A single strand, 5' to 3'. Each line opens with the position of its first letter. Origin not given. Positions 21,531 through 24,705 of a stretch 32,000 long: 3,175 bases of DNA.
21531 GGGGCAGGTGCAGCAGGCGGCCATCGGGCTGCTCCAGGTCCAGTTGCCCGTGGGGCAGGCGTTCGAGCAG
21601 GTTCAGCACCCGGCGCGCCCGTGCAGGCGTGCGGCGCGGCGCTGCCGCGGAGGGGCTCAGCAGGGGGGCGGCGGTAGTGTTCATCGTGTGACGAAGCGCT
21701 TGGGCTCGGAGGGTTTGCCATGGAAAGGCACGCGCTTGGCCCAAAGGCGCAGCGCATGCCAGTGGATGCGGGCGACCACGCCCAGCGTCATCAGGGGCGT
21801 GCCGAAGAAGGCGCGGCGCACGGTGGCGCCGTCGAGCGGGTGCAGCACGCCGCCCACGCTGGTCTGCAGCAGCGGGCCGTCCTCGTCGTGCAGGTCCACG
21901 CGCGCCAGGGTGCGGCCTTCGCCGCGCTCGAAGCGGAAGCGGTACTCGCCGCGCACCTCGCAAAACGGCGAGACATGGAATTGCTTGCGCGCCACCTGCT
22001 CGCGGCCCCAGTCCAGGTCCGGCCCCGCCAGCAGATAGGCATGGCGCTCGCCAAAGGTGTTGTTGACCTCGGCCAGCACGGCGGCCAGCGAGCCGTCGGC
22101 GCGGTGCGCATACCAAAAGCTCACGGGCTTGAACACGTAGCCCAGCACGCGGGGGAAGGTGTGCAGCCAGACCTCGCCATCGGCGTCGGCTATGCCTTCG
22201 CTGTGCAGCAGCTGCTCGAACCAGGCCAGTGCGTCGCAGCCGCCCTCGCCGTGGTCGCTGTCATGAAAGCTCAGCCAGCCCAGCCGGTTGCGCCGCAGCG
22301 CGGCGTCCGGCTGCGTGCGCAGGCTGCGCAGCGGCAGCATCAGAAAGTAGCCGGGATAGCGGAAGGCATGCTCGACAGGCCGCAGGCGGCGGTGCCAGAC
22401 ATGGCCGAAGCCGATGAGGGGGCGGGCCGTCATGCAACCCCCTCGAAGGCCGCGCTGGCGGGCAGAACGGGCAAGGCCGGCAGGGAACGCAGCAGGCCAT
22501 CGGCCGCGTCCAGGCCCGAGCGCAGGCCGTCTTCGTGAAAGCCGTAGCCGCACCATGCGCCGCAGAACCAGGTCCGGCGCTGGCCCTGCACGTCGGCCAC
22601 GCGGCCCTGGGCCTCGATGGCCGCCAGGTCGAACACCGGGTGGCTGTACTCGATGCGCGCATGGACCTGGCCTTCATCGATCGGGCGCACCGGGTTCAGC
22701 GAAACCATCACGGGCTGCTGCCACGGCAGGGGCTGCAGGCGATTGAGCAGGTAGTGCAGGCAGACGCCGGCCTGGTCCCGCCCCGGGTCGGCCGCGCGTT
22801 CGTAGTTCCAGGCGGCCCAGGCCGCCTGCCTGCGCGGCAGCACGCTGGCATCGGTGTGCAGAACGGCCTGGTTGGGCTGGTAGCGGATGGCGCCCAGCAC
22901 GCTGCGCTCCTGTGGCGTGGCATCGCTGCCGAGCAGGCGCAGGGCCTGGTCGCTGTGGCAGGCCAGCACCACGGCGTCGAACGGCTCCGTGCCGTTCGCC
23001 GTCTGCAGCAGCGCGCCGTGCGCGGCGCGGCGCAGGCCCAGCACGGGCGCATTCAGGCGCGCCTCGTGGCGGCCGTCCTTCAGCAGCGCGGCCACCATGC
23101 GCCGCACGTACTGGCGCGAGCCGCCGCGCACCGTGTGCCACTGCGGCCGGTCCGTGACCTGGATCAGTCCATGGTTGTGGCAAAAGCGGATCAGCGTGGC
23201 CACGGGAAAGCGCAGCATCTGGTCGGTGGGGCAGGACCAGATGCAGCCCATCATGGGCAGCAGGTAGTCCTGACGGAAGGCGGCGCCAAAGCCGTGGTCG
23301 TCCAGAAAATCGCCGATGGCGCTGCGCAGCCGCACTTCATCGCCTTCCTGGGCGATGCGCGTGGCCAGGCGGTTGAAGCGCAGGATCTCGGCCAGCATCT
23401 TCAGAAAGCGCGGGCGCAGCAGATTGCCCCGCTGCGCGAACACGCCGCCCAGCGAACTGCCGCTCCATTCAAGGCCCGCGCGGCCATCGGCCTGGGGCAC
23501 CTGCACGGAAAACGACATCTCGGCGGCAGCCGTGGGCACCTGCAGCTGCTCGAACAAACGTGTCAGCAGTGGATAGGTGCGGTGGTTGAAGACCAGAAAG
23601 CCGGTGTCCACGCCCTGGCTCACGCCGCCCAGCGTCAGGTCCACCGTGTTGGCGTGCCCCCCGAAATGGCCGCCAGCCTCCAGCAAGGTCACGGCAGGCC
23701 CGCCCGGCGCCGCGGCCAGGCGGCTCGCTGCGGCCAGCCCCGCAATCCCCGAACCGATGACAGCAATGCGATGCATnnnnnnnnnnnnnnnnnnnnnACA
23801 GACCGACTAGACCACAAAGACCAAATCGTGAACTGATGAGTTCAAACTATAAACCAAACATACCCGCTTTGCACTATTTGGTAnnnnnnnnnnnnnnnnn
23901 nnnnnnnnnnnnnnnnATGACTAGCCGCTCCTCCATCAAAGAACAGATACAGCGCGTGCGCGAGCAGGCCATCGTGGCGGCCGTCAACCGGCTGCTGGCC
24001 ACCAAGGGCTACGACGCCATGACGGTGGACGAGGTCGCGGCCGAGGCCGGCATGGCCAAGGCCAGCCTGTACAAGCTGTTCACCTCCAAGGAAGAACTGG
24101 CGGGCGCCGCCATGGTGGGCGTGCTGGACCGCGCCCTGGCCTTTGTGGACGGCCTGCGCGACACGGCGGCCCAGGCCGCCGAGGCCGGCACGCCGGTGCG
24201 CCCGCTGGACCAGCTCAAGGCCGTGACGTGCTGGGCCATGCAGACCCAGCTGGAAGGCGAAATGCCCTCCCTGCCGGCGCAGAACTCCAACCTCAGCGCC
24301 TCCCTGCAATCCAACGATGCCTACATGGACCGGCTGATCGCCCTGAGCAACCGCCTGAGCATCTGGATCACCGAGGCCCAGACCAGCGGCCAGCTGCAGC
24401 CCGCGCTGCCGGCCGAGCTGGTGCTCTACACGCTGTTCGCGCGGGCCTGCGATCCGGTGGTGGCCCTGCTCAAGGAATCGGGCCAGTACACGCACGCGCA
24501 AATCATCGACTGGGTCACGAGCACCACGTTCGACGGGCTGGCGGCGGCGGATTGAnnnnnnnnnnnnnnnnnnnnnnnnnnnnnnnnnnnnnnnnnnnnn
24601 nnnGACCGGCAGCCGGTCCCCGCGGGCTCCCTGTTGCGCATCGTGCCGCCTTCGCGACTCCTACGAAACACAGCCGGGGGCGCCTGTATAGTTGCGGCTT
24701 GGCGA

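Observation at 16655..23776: Eight-gene, almost fully overlapping lipid-modification operon: furan/cyclopropane-fatty-acid-like core plus five unexplained accessory genes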

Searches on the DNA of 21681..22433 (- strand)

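Call 104: search_rna_families(source=L044, start=3760, end=4170, threshold=evalue, max_evalue=10)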
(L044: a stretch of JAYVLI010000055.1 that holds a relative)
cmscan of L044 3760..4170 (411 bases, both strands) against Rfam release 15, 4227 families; matches with E-value up to 10: 2.
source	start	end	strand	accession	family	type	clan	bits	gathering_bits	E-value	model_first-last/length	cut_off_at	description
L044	4071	4126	-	RF02917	Burkholderiales-2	Cis-reg;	-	15.8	67.9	4.2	1-74/74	no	Burkholderiales-2 RNA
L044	3952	4050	-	RF03929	mir-6579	Gene; miRNA;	-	14.7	47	8.4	1-68/68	no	mir-6579 microRNA precursor family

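Call 105: build_rna_model(alignment_id=A5, structure=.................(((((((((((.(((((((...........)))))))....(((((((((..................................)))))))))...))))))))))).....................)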
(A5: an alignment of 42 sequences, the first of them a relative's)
Model R1 built from alignment A5 (42 sequences, 145 columns); structure: as given.
model positions 131; base pairs 27; branch points 1; effective number of sequences 3.03; information 0.59 bits per position. Calibrated on 0.2 Mb of random sequence (short: E-values are rough).
structure used (alignment columns):
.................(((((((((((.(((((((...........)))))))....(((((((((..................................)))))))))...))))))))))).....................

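Call 106: search_with_rna_model(model_id=R1, sources=[window, L001, L002, L003, L004, L005, L006, L007, L008, L009, L010, L011, L012, L013, L014, L015, L016, L017, L018, L019, L020, L021, L022, L023, L024, L025, L026, L027, L028, L029, L030, L031, L032, L033, L034, L035, L036, L037, L038, L039, L040, L041, L042, L043, L044, L045, L046, L047, L048, L049, L050, L051, L052, L053, L054, L055, L056, L057, L058, L059, L060, L061, L062, L063, L064, L065, L066, L067, L068, L069, L070, L071, L072, L073, L074, L075, L076, L077, L078, L079, L080, L081, L082, L083, L084, L085, L086, L087, L088, L089, L091, L092, L094], max_evalue=0.01)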
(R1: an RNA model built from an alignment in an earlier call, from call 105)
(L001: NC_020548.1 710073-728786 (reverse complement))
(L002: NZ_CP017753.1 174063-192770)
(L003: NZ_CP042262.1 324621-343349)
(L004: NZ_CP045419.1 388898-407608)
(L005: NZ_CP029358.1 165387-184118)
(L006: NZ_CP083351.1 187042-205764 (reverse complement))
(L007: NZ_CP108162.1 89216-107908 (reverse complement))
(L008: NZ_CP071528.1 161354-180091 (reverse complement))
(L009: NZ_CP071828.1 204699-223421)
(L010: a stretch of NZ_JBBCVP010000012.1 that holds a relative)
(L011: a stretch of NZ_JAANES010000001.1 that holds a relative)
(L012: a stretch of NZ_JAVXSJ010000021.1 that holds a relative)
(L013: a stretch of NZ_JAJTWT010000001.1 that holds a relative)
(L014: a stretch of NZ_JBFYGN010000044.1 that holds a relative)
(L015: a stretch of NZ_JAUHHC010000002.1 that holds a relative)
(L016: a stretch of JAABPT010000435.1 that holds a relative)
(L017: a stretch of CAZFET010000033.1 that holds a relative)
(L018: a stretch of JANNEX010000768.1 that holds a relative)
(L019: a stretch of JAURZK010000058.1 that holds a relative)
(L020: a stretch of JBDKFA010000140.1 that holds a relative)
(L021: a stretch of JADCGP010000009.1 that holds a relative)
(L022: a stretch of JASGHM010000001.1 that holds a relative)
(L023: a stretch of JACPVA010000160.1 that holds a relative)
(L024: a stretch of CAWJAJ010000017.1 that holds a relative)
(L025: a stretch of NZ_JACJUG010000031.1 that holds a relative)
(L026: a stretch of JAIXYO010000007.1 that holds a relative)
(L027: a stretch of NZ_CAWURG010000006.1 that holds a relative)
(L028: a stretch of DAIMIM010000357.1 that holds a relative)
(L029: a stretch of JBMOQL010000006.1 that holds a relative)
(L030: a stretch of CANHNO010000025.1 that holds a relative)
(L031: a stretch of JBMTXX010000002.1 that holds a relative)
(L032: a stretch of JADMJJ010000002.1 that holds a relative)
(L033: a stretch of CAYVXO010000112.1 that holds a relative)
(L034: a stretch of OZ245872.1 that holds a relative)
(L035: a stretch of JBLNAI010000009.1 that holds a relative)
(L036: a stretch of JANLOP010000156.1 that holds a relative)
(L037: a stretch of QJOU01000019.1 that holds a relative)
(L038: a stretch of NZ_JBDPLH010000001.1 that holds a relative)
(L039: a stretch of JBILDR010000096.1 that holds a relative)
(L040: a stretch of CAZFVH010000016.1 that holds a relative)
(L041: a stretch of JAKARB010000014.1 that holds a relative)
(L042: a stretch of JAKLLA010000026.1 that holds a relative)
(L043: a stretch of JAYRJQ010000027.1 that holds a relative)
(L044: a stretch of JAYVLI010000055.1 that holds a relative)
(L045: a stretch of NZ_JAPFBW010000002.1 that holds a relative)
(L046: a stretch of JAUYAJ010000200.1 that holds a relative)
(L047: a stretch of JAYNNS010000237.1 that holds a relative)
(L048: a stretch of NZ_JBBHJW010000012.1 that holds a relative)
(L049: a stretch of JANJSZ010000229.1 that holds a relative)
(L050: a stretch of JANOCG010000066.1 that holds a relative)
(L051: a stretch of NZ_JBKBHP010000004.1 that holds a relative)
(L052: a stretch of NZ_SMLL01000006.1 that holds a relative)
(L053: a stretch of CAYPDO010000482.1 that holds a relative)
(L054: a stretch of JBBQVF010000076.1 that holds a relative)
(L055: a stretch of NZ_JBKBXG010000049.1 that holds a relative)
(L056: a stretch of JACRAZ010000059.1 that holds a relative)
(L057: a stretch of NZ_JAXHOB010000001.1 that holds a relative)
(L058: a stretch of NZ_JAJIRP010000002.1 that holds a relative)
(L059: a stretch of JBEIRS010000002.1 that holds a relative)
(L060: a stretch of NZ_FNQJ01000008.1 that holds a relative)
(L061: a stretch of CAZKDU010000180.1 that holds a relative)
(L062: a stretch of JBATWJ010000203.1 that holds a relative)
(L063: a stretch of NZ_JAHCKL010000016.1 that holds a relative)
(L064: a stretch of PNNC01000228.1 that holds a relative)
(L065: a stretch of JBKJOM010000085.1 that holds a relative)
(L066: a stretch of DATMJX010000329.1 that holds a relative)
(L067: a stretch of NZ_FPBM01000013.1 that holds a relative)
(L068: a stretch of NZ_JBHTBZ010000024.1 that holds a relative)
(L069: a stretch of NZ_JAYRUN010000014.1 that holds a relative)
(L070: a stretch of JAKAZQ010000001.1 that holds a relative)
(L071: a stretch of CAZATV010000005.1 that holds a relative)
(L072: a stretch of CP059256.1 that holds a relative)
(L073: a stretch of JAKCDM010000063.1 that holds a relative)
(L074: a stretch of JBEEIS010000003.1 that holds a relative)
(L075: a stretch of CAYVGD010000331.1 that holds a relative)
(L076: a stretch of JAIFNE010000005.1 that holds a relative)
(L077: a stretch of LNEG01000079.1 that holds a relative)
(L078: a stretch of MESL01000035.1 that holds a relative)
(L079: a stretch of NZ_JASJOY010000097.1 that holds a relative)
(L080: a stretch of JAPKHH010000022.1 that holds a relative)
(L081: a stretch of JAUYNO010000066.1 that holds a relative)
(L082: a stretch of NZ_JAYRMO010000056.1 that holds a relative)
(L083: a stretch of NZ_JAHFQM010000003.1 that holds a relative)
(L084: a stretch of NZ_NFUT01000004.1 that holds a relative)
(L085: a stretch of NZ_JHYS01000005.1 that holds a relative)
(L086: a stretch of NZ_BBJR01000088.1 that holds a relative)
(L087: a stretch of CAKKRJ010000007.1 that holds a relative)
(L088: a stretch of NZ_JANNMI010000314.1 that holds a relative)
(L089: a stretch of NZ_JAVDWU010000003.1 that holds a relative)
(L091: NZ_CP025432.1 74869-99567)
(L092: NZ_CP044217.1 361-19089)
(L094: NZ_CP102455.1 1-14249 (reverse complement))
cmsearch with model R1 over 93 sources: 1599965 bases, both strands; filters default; matches with E-value up to 0.01: 53.
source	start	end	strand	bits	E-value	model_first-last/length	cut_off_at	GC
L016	8077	8207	+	127.9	5.7e-36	1-131/131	no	0.63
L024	8506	8636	+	122.6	2.5e-34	1-131/131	no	0.63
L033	4950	5080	+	121.7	4.6e-34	1-131/131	no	0.63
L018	7810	7940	+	121.1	7.2e-34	1-131/131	no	0.66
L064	8421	8557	+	118.5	4.4e-33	1-131/131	no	0.61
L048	8401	8531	+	118.3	5.2e-33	1-131/131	no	0.59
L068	8492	8619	+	118.1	5.8e-33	1-131/131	no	0.63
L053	1159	1289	+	117.8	7.4e-33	1-131/131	no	0.63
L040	8399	8529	+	116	2.6e-32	1-131/131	no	0.66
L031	8393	8523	+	113.4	1.7e-31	1-131/131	no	0.66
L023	8336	8463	+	113.3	1.8e-31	1-131/131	no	0.66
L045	8499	8629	+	112.9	2.4e-31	1-131/131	no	0.66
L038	8446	8576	+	112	4.7e-31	1-131/131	no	0.58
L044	3939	4069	+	111.9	5e-31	1-131/131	no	0.62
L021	8423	8553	+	111.8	5.2e-31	1-131/131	no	0.73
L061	1769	1905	+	111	9.1e-31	1-131/131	no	0.63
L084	8405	8541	+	111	9.2e-31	1-131/131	no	0.63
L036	1444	1574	+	110.9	1e-30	1-131/131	no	0.62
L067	8514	8647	+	110.7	1.1e-30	1-131/131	no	0.6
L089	8401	8531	+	110.3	1.5e-30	1-131/131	no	0.63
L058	8347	8477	+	109.9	2.1e-30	1-131/131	no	0.54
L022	8566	8696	+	109.4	2.9e-30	1-131/131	no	0.67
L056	8445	8575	+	109.2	3.4e-30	1-131/131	no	0.68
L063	8433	8569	+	109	3.8e-30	1-131/131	no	0.59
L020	8453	8580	+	108.7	4.6e-30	1-131/131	no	0.7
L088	6327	6457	+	108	8.1e-30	1-131/131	no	0.53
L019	2215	2345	+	107.3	1.3e-29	1-131/131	no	0.6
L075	38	171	+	105.1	6.2e-29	1-131/131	no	0.61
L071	8442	8575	+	103.1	2.6e-28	1-131/131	no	0.56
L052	8533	8669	+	102.9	2.9e-28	1-131/131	no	0.64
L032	8483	8613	+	102.6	3.7e-28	1-131/131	no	0.63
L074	7660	7793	+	101.6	7.2e-28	1-131/131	no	0.65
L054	299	426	+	101.2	9.8e-28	1-131/131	no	0.59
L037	8513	8643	+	100.2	1.9e-27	1-131/131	no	0.67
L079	8339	8469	+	99.2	4e-27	1-131/131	no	0.66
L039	8141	8274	+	98.6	6.4e-27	1-131/131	no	0.57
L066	4294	4425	+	97.8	1.1e-26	1-131/131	no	0.67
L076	2452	2585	+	90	2.7e-24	1-131/131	no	0.6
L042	8455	8589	+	87.3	1.8e-23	1-131/131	no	0.66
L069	8338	8465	+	84.8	1.2e-22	1-131/131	no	0.72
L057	8528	8658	+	83.2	3.4e-22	1-131/131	no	0.56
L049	4217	4347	+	81.8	9.6e-22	1-131/131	no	0.59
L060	8516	8646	+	81.5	1.2e-21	1-131/131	no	0.6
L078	4412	4542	+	81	1.7e-21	1-131/131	no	0.61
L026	8475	8602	+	80.5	2.4e-21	1-131/131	no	0.58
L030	8475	8602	+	80.5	2.4e-21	1-131/131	no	0.58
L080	8549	8679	+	79.4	5.3e-21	1-131/131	no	0.6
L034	8475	8602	+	78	1.4e-20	1-131/131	no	0.62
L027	8527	8662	+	76.7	3.7e-20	1-131/131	no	0.63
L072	8472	8604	+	66.3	5.6e-17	1-131/131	no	0.72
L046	3807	3934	+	60.7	3e-15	1-131/131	no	0.71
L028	1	73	+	41.1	3.6e-09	59-131/131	5'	0.67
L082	7640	7754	+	34.4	3.9e-07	1-131/131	no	0.69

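Call 115: search_with_rna_model(model_id=R1, sources=[L095, L108, L109, L127, L133, L136, L137, L145, L146, L149, L153, L154, L157, L161, L164, L173, L178, L183, L186, L189, L190, L195, L200, L209, L214], max_evalue=0.01)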
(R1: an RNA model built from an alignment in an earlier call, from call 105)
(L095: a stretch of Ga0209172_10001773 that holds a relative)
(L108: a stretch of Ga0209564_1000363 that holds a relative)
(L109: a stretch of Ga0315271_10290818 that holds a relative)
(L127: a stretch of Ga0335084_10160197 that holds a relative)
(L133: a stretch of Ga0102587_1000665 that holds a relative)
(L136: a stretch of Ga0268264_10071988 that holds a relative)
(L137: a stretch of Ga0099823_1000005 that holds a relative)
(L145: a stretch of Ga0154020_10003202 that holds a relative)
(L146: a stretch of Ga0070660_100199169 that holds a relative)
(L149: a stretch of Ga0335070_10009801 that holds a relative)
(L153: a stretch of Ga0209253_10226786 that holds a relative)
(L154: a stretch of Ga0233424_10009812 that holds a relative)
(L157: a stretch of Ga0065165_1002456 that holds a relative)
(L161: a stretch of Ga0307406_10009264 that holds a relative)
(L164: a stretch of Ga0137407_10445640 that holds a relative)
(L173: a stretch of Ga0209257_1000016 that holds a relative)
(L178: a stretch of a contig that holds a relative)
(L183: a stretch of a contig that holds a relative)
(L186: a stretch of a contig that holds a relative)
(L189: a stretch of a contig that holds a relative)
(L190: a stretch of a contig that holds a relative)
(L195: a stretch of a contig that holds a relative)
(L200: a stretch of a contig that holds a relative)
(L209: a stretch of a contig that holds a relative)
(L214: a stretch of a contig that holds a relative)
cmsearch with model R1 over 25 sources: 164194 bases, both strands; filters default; matches with E-value up to 0.01: 25.
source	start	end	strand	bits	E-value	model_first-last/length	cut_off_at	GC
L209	3661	3791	+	124.9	5e-36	1-131/131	no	0.66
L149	6343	6473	-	123.3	1.5e-35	1-131/131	no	0.64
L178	4567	4697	-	123.2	1.6e-35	1-131/131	no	0.64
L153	857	987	-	121.6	5.1e-35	1-131/131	no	0.61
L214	792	922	+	118.2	5.6e-34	1-131/131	no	0.62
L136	2561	2691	-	117.8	7.7e-34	1-131/131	no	0.62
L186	6926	7055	+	113.3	1.9e-32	1-131/131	no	0.62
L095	2023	2149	+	113.1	2.1e-32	1-131/131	no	0.65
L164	251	381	+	112.5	3.4e-32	1-131/131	no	0.58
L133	5561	5694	+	110.4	1.5e-31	1-131/131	no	0.58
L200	7829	7962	-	110.3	1.5e-31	1-131/131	no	0.59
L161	4477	4610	+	109.7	2.4e-31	1-131/131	no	0.6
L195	1378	1511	+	109.5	2.8e-31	1-131/131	no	0.6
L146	817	953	+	107.3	1.3e-30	1-131/131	no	0.66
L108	3715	3848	-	105.9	3.5e-30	1-131/131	no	0.6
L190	6720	6841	-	101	1.2e-28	9-131/131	no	0.61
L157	4101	4230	+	100.7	1.5e-28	1-131/131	no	0.59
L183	8805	8934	-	100.7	1.5e-28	1-131/131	no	0.59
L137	4594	4723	+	100.5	1.7e-28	1-131/131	no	0.59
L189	5076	5206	-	100.2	2.1e-28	1-131/131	no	0.63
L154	4282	4412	+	98.9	5.1e-28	1-131/131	no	0.61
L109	508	636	+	93.3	2.8e-26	1-131/131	no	0.66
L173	163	290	+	93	3.4e-26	1-131/131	no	0.6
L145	6440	6570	+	88.7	7.5e-25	1-131/131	no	0.63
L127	594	721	+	72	1e-19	1-131/131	no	0.69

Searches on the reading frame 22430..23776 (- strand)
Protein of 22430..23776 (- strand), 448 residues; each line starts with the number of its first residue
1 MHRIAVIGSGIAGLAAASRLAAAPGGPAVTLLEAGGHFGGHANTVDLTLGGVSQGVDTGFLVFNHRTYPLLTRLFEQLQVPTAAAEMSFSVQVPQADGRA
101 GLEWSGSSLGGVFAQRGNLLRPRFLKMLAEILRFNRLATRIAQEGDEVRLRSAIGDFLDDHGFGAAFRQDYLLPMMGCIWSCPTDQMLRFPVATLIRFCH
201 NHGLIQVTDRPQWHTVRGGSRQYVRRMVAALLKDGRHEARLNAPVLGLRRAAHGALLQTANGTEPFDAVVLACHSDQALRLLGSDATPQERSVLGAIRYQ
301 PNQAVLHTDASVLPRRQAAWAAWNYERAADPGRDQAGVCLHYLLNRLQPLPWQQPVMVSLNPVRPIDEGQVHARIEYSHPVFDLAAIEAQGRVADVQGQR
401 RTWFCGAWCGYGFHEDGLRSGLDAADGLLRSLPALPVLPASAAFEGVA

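Call 11: search_protein_families(library=pfam, proteins=[window:22430-23776:-], max_evalue=0.01)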
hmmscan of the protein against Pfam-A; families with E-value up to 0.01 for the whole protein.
window:22430-23776:- (448 aa): 8 families
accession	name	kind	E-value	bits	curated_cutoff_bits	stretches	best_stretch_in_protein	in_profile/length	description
PF01593.30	Amino_oxidase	-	2.1e-21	77.2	19.8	1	11-285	1-266/443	Flavin containing amine oxidoreductase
PF13450.12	NAD_binding_8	-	4.4e-12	46.5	21.9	1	6-78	1-68/68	NAD(P)-binding Rossmann-like domain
PF01266.30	DAO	-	2.4e-10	40.9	27.9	1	3-107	1-108/353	FAD dependent oxidoreductase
PF13454.12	NAD_binding_9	-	1.7e-05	25.3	21.8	0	186-273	57-152/155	FAD-NAD(P)-binding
PF07992.20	Pyr_redox_2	-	0.00017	21.6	26.1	1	3-42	2-39/291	Pyridine nucleotide-disulphide oxidoreductase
PF03486.20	HI0933_like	-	0.0011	18.9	50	0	3-39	2-36/244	HI0933-like protein Rossmann domain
PF00890.30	FAD_binding_2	-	0.0039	16.9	20.4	1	4-42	2-38/414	FAD binding domain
PF12831.13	FAD_oxidored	-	0.0057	16.4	27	1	4-42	2-38/416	FAD dependent oxidoreductase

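Call 12: search_protein_families(library=ncbifam, proteins=[window:22430-23776:-], max_evalue=0.01)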
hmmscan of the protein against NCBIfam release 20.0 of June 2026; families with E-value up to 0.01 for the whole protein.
window:22430-23776:- (448 aa): 15 families
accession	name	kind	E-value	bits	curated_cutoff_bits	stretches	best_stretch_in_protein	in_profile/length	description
TIGR03467.1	HpnE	equivalog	3.3e-12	46.5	283.05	1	4-287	1-280/430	hydroxysqualene dehydroxylase HpnE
NF005560.0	PRK07233.1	equivalog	3.5e-10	39.3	252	1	3-47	2-44/435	hypothetical protein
NF008841.0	PRK11883.1-1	equivalog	3.7e-09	36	517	1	2-81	4-85/453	protoporphyrinogen oxidase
NF045637.1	carotdesatCrtDProt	equivalog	1.3e-06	27.3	580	1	4-66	1-57/485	1-hydroxycarotenoid 3,4-desaturase CrtD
TIGR02734.1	crtI_fam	subfamily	3e-05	22.9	238.1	1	5-45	2-40/504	phytoene desaturase family protein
TIGR00562.1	proto_IX_ox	equivalog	0.00014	20.6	97.85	1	2-46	3-47/470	protoporphyrinogen oxidase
TIGR03197.1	MnmC_Cterm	equivalog_domain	0.00015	21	174.2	0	3-36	1-32/400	FAD-dependent 5-carboxymethylaminomethyl-2-thiouridine(34) oxidoreductase MnmC1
TIGR00275.1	TIGR00275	subfamily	0.00041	19.3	183.8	0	4-39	1-34/401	aminoacetone oxidase family FAD-binding enzyme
NF058655.1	CrtID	equivalog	0.00052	19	640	1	4-45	1-40/478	bifunctional phytoene desaturase/3,4-desaturase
TIGR02733.1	desat_CrtD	equivalog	0.00058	18.6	549.7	1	3-45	3-43/492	C-3',4' desaturase CrtD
NF005547.0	PRK07208.1-3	equivalog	0.0031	16.3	380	1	3-45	6-46/465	hypothetical protein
NF045599.1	bili_reduct_long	exception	0.0071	14.6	750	1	2-43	382-421/641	bilirubin reductase, long form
NF053717.1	VnlPnlRedVprA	equivalog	0.0078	15.1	600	0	4-46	9-49/481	vinyl phenol reductase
NF008726.1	PRK11728.1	equivalog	0.0097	14.8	299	0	3-41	2-40/389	L-2-hydroxyglutarate oxidase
TIGR02731.1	phytoene_desat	equivalog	0.0097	14.7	569.4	0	3-81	1-73/453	15-cis-phytoene desaturase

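Call 48: search_solved_structures(query=window:22430-23776:-, max_evalue=0.001)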
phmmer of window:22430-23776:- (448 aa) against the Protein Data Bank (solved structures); distinct sequences matched with E-value up to 0.001: 5.
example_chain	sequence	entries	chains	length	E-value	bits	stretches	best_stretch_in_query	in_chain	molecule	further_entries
6f7v_A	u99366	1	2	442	4.4e-36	127.9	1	3-447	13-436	LkcE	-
6f7l_A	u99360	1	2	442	4.7e-36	127.8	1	3-447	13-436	Amine oxidase LkcE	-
6f32_A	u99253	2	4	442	5.9e-36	127.4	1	3-447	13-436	Amine oxidase LkcE | LkcE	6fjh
7rt0_A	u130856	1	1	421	1.8e-05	27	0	1-94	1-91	4-methylaminobutanoate oxidase (methylamine-forming)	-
3lov_A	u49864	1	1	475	0.00048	22.2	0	3-47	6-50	Protoporphyrinogen oxidase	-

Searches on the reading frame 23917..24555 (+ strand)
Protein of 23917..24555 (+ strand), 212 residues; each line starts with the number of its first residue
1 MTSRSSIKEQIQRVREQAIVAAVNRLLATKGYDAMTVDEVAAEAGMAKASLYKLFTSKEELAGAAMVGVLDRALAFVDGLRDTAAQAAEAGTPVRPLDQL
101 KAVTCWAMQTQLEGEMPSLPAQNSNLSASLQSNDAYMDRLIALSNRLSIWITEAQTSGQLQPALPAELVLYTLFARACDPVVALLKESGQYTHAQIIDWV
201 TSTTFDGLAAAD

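Call 14: search_protein_families(library=pfam, proteins=[window:23917-24555:+], max_evalue=0.001)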
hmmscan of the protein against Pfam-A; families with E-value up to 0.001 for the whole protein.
window:23917-24555:+ (212 aa): 1 family
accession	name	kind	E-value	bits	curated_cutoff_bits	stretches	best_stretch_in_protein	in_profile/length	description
PF00440.29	TetR_N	-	1.4e-14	54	24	1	19-64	1-46/47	Bacterial regulatory proteins, tetR family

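Call 50: search_solved_structures(query=window:23917-24555:+, max_evalue=0.001)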
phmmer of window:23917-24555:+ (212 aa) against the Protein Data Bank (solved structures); distinct sequences matched with E-value up to 0.001: 46.
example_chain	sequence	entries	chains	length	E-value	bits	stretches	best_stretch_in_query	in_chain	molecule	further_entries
6azh_A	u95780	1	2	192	2.2e-07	34.3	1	13-66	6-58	TetR family transcriptional regulator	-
3cwr_A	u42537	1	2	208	8.2e-07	32.4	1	15-172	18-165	Transcriptional regulator, TetR family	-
4g12_A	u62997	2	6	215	8.8e-07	32.3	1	8-90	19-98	Probable transcriptional regulatory protein (Probably TETR-FAMILY)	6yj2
4jkz_A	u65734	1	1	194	8.9e-07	32.3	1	16-98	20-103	Transcriptional regulator, TetR family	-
4jl3_A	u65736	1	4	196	1e-06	32.2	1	16-98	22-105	Transcriptional regulator, TetR family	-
9b7y_A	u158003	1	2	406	1.3e-06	31.7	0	15-82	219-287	Transcriptional repressor Mce3R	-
3bhq_A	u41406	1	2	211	1.4e-06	31.7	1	15-80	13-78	Transcriptional regulator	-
6yl2_B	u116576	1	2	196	2.5e-06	30.8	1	11-90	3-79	Probable transcriptional regulatory protein (Probably TetR-family)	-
5e57_A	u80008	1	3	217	2.6e-06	30.8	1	12-88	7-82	Transcription regulator AmtR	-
5d18_A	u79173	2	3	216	3.7e-06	30.3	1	9-75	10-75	TetR family transcriptional regulator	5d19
6a4l_A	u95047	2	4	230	5.3e-06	29.8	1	9-75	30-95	TetR family transcriptional regulator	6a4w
8wrf_A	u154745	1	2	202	5.6e-06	29.7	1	14-66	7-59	Probable transcriptional regulator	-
1zkg_A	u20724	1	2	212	6.7e-06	29.5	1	16-72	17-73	transcriptional regulator, TetR family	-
2id6_A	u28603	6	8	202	7.2e-06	29.3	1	16-72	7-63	TRANSCRIPTIONAL REGULATOR, TetR FAMILY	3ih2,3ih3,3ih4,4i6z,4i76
1z77_A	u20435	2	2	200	7.7e-06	29.3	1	16-72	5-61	transcriptional regulator (TetR family) | Transcriptional regulator, TetR family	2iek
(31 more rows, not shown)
